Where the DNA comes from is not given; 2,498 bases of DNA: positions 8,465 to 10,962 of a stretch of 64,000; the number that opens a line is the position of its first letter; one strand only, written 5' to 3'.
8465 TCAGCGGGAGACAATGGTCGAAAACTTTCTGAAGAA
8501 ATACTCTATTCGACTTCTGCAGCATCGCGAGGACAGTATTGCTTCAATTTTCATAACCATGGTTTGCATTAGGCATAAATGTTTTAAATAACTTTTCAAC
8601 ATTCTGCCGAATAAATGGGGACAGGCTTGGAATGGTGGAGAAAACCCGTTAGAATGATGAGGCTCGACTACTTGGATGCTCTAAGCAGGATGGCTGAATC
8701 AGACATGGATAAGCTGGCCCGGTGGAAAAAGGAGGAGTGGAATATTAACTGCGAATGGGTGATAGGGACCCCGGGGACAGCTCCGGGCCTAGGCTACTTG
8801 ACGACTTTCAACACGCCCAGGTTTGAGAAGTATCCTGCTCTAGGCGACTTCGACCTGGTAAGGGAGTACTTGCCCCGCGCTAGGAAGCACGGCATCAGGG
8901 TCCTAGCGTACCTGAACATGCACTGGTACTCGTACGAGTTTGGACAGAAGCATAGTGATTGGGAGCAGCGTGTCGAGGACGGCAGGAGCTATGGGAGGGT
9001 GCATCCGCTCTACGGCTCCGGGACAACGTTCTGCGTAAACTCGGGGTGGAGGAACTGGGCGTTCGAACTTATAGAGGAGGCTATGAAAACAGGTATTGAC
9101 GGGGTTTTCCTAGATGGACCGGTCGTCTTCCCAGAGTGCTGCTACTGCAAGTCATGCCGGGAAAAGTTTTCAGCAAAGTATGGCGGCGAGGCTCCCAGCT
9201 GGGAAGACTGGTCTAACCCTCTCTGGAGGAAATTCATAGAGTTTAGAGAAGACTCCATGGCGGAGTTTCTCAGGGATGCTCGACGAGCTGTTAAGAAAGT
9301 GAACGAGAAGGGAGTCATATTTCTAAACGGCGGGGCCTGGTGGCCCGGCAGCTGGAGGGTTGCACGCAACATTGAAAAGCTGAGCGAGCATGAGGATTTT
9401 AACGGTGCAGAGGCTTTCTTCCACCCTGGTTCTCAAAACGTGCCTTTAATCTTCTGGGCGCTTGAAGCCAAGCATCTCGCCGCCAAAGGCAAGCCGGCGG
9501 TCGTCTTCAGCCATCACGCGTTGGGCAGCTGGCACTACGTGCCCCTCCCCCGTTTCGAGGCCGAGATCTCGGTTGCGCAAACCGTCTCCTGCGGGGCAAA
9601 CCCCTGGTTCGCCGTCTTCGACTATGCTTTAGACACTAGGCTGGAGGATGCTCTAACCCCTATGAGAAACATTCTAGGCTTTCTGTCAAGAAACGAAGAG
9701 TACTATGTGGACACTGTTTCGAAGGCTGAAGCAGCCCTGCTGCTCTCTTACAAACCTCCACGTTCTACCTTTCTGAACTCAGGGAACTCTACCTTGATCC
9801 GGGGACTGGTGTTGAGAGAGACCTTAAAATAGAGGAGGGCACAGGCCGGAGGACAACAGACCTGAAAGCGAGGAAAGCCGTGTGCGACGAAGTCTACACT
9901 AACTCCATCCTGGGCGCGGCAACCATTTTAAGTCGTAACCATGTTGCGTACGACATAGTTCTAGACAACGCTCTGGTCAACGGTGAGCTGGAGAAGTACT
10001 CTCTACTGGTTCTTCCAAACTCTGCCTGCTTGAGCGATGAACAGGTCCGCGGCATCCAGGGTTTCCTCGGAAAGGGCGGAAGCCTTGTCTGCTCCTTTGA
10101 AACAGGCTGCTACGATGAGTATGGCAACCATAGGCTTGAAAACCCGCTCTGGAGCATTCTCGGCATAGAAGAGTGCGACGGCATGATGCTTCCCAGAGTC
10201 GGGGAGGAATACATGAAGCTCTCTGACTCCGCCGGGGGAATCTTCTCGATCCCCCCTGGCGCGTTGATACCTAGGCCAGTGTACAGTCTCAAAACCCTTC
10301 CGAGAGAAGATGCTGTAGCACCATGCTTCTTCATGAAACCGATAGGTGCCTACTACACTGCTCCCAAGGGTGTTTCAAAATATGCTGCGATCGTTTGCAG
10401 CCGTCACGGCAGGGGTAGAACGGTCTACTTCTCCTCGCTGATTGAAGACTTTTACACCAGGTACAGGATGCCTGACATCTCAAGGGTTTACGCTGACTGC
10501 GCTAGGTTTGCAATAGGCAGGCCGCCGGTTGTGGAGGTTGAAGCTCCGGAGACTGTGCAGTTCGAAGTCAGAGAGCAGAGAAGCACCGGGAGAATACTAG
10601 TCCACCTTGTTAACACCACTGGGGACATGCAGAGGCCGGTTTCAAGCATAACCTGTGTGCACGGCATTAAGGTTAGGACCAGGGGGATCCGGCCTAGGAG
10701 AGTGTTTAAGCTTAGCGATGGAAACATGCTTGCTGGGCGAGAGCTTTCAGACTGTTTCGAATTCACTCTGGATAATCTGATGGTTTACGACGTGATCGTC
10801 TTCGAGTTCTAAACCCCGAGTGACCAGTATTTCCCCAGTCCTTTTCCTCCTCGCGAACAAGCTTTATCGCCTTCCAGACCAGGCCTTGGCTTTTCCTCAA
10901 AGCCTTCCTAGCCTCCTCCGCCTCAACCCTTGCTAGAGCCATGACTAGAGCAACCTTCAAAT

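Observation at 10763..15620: An archaeal operon resembling bacterial MurNAc/GlcNAc (peptidoglycan amino-sugar) salvage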

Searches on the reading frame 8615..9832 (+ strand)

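Call 3: search_protein_families(library=pfam, proteins=[window:8615-9832:+], max_evalue=0.01)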
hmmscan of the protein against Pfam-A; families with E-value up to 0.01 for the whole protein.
window:8615-9832:+ (405 aa): 1 family
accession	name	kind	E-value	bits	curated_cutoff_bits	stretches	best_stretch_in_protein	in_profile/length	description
PF14871.12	GHL6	-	1e-14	55.3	35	1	64-167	29-131/132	Hypothetical glycosyl hydrolase 6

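Call 4: search_protein_families(library=ncbifam, proteins=[window:8615-9832:+], max_evalue=0.01)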
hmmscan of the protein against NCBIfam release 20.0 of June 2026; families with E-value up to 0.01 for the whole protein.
window:8615-9832:+ (405 aa): 0 families

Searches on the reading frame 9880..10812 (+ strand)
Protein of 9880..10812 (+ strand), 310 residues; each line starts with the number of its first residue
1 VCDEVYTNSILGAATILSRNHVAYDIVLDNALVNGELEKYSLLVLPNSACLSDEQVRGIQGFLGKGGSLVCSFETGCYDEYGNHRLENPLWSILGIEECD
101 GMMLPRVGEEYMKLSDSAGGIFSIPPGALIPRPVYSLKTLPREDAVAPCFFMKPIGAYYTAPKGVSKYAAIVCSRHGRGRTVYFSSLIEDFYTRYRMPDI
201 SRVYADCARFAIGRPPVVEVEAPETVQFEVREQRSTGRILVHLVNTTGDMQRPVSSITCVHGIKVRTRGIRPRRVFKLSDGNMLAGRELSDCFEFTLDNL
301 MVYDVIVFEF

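Call 3: search_protein_families(library=pfam, proteins=[window:9880-10812:+], max_evalue=0.01)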
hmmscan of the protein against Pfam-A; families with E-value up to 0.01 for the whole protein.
window:9880-10812:+ (310 aa): 2 families
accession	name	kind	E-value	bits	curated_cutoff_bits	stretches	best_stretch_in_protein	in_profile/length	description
PF08532.16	Glyco_hydro_42M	-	1.2e-07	31.9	25.8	1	26-95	44-116/207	Beta-galactosidase trimerisation domain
PF06283.17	ThuA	-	0.0085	16.8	33.4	0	14-74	24-87/209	Trehalose utilisation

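Call 4: search_protein_families(library=ncbifam, proteins=[window:9880-10812:+], max_evalue=0.01)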
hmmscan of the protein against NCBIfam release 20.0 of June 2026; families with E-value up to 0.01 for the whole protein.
window:9880-10812:+ (310 aa): 0 families
